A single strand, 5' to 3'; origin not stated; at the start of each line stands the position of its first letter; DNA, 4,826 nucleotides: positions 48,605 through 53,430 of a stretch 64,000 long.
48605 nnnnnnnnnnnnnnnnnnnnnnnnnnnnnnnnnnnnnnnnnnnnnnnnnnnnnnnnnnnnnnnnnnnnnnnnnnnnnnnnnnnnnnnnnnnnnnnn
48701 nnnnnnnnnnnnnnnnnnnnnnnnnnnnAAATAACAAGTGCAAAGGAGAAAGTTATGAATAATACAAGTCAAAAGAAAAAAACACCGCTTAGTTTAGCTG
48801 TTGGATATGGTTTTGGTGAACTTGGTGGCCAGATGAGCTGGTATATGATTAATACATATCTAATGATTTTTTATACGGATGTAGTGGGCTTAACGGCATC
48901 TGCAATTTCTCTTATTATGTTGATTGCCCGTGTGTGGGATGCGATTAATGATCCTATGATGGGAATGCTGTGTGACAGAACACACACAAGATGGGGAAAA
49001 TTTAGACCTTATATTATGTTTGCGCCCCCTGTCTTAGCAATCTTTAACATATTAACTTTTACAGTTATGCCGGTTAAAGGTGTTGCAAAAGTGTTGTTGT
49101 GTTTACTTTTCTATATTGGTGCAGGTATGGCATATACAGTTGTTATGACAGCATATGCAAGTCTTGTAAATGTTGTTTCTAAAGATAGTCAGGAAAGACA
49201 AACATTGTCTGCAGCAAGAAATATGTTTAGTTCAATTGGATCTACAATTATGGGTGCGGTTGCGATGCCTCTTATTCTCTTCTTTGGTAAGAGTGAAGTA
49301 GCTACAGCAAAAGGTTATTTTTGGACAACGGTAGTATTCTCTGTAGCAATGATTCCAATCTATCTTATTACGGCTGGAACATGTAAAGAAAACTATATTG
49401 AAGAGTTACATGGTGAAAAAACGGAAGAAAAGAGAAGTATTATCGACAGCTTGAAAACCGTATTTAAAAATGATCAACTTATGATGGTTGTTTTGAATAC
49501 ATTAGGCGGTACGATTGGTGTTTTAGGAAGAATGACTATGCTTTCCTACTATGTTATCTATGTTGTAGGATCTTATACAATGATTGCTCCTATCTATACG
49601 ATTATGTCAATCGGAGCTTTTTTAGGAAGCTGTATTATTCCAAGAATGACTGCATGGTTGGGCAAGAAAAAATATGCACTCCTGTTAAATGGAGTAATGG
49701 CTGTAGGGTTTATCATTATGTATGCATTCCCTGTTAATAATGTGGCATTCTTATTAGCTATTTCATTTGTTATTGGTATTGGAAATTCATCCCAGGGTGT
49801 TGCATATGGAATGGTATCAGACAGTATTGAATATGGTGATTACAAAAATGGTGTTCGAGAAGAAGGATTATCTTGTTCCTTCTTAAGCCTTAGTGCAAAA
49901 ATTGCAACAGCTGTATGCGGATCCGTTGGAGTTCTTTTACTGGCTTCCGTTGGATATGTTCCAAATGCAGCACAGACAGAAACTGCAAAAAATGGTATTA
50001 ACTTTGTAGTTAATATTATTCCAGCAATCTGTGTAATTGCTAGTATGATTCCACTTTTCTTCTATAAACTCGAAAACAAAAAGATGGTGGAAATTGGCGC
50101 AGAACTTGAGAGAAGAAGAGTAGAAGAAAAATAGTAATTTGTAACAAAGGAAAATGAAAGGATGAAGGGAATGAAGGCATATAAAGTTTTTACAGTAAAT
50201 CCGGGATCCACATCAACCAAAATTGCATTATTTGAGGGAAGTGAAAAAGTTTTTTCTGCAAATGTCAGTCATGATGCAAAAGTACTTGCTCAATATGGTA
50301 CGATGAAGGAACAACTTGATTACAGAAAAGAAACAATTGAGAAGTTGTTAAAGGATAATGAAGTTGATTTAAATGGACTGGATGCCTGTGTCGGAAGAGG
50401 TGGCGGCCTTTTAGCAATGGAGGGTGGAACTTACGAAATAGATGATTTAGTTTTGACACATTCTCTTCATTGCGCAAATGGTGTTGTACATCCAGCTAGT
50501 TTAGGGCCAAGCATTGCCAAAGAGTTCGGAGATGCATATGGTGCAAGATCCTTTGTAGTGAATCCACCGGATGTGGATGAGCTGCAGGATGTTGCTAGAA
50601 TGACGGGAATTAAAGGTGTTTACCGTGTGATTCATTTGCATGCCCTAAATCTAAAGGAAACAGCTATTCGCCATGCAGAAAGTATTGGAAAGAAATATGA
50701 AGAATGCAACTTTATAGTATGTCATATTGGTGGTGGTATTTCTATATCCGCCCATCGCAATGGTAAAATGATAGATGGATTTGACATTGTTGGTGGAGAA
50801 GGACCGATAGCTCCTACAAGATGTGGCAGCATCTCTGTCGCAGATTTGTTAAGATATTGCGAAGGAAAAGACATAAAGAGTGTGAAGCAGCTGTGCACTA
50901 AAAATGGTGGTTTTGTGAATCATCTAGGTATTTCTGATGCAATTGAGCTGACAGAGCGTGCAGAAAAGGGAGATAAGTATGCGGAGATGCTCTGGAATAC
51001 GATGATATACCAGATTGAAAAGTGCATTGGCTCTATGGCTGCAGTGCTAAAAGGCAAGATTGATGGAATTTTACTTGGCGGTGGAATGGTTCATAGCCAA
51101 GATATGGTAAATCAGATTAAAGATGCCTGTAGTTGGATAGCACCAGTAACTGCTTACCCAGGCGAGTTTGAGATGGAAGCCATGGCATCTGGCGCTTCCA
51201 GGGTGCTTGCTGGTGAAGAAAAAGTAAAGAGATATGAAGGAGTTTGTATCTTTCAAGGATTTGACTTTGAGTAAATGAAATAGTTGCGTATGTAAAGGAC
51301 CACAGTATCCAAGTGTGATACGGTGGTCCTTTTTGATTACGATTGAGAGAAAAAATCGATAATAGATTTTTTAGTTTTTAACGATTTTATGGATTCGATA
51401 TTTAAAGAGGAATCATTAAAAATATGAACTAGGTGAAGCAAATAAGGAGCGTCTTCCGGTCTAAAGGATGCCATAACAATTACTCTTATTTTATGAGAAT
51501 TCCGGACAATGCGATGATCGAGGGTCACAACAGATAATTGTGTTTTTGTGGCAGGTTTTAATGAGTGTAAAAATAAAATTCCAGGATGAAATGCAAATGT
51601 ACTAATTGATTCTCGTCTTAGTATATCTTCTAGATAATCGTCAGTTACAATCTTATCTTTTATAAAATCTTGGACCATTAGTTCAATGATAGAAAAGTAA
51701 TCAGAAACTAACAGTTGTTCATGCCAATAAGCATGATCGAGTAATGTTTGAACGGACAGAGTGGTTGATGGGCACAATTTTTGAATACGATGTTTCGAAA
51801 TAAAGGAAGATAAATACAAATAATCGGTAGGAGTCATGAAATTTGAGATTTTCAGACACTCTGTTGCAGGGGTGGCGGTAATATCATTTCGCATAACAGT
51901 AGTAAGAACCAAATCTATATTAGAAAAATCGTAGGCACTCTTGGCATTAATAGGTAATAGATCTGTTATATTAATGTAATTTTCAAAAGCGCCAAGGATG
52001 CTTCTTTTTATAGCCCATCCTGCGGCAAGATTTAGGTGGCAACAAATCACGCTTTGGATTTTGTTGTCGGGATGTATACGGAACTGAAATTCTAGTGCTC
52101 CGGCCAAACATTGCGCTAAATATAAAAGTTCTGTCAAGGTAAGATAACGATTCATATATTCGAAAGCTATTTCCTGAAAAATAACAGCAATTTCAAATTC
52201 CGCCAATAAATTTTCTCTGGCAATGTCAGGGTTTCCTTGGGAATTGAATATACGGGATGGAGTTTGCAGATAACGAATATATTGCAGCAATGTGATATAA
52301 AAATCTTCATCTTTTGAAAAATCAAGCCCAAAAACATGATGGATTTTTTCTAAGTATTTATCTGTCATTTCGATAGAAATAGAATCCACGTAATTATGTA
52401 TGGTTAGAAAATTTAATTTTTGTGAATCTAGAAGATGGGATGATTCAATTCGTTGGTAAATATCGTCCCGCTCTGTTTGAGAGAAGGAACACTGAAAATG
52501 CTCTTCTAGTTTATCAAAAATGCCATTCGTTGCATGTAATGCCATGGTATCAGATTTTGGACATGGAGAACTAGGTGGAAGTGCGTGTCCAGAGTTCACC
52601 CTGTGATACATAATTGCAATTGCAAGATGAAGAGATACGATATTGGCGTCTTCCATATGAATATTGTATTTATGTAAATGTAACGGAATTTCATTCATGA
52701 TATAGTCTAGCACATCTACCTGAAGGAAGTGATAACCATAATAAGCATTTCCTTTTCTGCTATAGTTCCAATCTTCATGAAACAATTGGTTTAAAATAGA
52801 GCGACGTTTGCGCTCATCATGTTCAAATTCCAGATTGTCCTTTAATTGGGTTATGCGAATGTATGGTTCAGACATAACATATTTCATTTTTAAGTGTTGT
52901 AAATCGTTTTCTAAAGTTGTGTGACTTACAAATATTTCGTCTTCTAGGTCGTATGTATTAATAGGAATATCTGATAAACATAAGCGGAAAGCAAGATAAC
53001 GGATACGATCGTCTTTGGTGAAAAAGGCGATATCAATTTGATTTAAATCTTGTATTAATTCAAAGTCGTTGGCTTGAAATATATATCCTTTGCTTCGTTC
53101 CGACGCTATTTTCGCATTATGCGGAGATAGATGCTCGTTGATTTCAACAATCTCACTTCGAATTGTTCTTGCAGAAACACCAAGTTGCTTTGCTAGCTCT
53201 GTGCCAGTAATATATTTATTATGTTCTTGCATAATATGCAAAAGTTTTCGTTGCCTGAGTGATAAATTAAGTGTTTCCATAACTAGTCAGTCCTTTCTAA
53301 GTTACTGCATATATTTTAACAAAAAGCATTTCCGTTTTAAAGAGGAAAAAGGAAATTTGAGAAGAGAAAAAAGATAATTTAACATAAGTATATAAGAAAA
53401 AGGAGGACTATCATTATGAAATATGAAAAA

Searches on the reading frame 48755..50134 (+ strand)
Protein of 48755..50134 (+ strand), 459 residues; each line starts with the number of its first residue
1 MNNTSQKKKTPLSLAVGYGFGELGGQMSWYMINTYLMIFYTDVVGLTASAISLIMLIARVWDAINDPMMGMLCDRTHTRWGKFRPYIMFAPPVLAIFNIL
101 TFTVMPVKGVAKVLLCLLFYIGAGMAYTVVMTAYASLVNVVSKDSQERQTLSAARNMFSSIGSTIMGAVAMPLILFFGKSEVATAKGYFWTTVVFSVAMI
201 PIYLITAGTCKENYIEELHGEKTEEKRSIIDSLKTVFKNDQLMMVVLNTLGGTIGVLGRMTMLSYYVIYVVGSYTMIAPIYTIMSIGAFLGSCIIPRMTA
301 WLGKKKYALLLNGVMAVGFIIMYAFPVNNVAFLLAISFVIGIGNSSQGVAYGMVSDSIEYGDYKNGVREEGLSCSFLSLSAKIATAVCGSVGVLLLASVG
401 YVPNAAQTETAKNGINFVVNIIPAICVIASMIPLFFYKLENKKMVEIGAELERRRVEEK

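Call 3: search_protein_families(library=pfam, proteins=[window:48755-50134:+], max_evalue=0.01)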
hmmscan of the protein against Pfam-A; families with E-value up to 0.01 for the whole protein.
window:48755-50134:+ (459 aa): 2 families
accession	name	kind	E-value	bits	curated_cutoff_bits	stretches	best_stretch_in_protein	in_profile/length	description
PF13347.12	MFS_2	-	5.7e-98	328.7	27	1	17-440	1-426/427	MFS/sugar transport protein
PF07690.21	MFS_1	-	2.3e-15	56.8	33.4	3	131-353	103-318/347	Major Facilitator Superfamily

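Call 4: search_protein_families(library=ncbifam, proteins=[window:48755-50134:+], max_evalue=0.001)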
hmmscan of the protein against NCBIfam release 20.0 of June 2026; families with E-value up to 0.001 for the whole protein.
window:48755-50134:+ (459 aa): 5 families
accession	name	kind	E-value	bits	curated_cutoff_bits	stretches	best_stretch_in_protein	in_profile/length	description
TIGR00792.1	gph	subfamily_domain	1.1e-108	363.8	231.35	1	16-454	2-437/437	glycoside-pentoside-hexuronide (GPH):cation symporter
NF007353.0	PRK09848.1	equivalog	3.8e-78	263.3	528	1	15-458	10-448/457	glucuronide transporter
NF007749.0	PRK10429.1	equivalog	9.5e-73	245.6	456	1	16-455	9-451/473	melibiose:sodium transporter MelB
NF007237.0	PRK09669.1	subfamily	9.2e-70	235.5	610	1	16-457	12-448/461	putative symporter YagG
NF008526.0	PRK11462.1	equivalog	2.1e-54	185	836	1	15-452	11-443/460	glycoside-pentoside-hexuronide family transporter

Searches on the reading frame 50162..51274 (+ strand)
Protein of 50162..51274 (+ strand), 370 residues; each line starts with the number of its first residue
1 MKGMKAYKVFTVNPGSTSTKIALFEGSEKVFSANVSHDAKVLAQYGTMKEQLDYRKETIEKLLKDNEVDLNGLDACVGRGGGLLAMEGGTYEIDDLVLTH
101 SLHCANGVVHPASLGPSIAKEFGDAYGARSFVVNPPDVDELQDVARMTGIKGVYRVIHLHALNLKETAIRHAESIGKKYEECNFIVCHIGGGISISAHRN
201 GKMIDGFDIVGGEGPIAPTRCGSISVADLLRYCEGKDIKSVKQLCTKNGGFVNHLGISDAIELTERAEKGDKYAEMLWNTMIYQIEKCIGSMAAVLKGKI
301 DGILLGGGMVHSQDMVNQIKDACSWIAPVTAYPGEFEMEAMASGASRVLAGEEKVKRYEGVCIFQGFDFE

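Call 3: search_protein_families(library=pfam, proteins=[window:50162-51274:+], max_evalue=0.01)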
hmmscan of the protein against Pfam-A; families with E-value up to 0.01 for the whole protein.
window:50162-51274:+ (370 aa): 4 families
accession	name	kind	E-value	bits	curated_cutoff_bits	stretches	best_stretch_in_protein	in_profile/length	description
PF00871.23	Acetate_kinase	-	1.3e-21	77.2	22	1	169-316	187-339/392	Acetokinase family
PF00480.26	ROK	-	0.00035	20.6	22.9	1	174-324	114-259/294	ROK family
PF07318.18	DUF1464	-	0.0013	18.4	23.5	0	173-322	140-273/327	Protein of unknown function (DUF1464)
PF01869.26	BcrAD_BadFG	-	0.0035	17.3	31.5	0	263-322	184-243/271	BadF/BadG/BcrA/BcrD ATPase family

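Call 4: search_protein_families(library=ncbifam, proteins=[window:50162-51274:+], max_evalue=0.001)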
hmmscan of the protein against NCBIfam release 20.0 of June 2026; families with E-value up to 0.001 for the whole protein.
window:50162-51274:+ (370 aa): 9 families
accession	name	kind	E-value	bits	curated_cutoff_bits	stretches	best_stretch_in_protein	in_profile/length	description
NF002834.0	PRK03011.1-5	subfamily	2.8e-122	408.3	222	1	7-359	3-356/357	butyrate kinase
TIGR02707.1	butyr_kinase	equivalog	2.3e-110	369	289.1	1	8-356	1-350/351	butyrate kinase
TIGR00016.1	ackA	subfamily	9.2e-23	80.6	293.4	1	167-317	192-346/405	acetate/propionate family kinase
NF009045.0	PRK12379.1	equivalog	5.5e-13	48.5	580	1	167-318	182-336/402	propionate kinase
NF009099.0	PRK12440.1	equivalog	5.4e-12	45.4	693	1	172-310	191-331/397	acetate/propionate family kinase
NF009063.0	PRK12397.1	equivalog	1.3e-10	40.6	659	1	159-311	178-333/404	acetate/propionate family kinase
NF005520.0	PRK07157.1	equivalog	1e-08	34.7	561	1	179-314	196-335/400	acetate kinase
NF005462.0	PRK07058.1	equivalog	2.9e-07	29.9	486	1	160-326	180-346/396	acetate/propionate family kinase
NF042998.1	bglucokin_BglK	equivalog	7e-05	22.2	550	1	176-326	115-261/291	beta-glucoside kinase BglK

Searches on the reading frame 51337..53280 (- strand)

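Call 3: search_protein_families(library=pfam, proteins=[window:51337-53280:-], max_evalue=0.01)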
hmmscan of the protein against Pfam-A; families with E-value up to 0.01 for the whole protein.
window:51337-53280:- (647 aa): 7 families
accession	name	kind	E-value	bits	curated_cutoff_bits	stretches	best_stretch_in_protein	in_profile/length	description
PF08279.18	HTH_11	-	5e-15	55.6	25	1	9-67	1-55/55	HTH domain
PF00359.27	PTS_EIIA_2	-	2.5e-10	40.9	27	1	527-646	16-143/144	Phosphoenolpyruvate-dependent sugar phosphotransferase system, EIIA 2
PF08280.17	HTH_Mga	-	7e-07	29.6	23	1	8-50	5-46/59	M protein trans-acting positive regulator (MGA) HTH domain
PF00874.25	PRD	-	8.1e-07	29.7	23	0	203-271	9-80/90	PRD domain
PF05043.19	Mga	-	2.3e-05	25.3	21.1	0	8-60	13-67/87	Mga helix-turn-helix domain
PF08220.18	HTH_DeoR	-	7.9e-05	22.8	21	1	9-49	1-40/57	DeoR-like helix-turn-helix domain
PF13412.12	HTH_24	-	0.0032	17.4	21.9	1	9-41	4-35/48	Winged helix-turn-helix DNA-binding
